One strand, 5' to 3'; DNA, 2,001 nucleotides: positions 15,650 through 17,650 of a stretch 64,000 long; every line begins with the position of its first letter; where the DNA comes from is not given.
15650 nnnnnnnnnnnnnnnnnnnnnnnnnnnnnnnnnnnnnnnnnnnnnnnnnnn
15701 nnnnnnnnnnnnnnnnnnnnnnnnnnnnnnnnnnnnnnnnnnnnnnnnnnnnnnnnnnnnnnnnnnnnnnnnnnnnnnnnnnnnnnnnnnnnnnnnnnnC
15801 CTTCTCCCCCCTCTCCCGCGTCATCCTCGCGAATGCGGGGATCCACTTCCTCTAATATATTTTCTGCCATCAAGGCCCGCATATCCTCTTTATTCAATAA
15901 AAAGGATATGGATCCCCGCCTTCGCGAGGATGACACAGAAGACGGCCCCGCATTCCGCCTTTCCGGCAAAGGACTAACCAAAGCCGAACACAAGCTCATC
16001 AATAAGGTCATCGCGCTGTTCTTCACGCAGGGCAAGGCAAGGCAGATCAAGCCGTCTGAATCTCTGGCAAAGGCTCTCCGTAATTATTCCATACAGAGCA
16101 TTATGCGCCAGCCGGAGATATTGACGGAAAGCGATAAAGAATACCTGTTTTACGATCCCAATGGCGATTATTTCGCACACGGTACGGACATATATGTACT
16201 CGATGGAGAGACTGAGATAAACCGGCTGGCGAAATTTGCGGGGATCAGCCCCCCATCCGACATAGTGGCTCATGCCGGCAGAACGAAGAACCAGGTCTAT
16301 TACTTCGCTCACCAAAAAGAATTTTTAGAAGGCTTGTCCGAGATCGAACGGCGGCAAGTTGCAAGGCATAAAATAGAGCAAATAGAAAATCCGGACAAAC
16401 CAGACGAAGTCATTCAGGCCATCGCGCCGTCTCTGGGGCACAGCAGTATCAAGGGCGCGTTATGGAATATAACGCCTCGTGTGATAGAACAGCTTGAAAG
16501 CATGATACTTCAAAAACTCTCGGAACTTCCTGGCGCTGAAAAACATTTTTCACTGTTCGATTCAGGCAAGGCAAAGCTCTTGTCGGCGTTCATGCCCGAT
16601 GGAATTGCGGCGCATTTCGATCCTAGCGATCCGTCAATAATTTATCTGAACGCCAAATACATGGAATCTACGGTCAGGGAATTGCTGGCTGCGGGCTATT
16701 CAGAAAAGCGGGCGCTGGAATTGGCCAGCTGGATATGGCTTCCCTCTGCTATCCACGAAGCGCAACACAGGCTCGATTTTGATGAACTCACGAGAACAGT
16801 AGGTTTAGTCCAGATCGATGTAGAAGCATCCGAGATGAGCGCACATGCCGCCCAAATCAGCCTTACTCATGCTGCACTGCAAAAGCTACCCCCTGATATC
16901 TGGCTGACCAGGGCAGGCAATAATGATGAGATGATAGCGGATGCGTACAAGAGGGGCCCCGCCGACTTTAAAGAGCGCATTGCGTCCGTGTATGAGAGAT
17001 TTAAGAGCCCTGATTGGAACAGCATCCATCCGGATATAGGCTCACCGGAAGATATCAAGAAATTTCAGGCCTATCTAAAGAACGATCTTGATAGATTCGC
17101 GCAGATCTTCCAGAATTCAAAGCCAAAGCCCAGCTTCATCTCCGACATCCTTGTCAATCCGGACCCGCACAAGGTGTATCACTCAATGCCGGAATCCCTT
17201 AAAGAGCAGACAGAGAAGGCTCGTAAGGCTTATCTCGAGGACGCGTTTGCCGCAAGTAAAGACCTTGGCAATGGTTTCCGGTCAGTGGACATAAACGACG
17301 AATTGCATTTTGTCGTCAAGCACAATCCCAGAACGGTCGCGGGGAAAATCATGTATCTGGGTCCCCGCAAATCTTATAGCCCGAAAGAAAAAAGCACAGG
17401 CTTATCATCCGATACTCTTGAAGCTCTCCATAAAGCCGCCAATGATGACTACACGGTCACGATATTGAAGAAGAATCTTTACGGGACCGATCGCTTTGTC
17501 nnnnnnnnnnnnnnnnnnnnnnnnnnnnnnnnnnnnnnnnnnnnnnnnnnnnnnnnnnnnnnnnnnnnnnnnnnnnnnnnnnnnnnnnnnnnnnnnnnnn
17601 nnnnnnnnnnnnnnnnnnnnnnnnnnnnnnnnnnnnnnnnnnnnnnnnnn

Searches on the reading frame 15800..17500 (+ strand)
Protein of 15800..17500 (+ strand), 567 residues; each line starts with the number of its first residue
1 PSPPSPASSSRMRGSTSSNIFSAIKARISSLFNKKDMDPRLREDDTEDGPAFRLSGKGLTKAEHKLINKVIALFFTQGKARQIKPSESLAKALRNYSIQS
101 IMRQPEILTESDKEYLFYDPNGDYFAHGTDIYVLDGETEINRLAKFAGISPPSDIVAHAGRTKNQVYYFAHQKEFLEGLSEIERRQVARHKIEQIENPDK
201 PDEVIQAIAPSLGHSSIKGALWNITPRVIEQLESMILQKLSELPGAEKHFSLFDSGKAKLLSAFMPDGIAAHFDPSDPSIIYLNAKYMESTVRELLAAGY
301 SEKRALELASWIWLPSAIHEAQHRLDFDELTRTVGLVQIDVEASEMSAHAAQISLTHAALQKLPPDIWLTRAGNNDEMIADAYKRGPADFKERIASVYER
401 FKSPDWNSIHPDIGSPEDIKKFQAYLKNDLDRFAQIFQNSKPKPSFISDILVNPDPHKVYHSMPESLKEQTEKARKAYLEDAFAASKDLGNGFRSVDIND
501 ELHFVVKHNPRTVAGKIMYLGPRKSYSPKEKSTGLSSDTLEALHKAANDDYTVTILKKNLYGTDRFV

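Call 76: search_protein_families(library=pfam, proteins=[window:15800-17500:+], max_evalue=1)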
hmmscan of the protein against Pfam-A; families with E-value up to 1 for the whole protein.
window:15800-17500:+ (567 aa): 1 family
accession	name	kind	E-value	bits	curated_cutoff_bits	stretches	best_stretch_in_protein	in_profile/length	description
PF24397.1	VNG_1110C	-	0.17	12.2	27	0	535-558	15-38/66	VNG_1110C-like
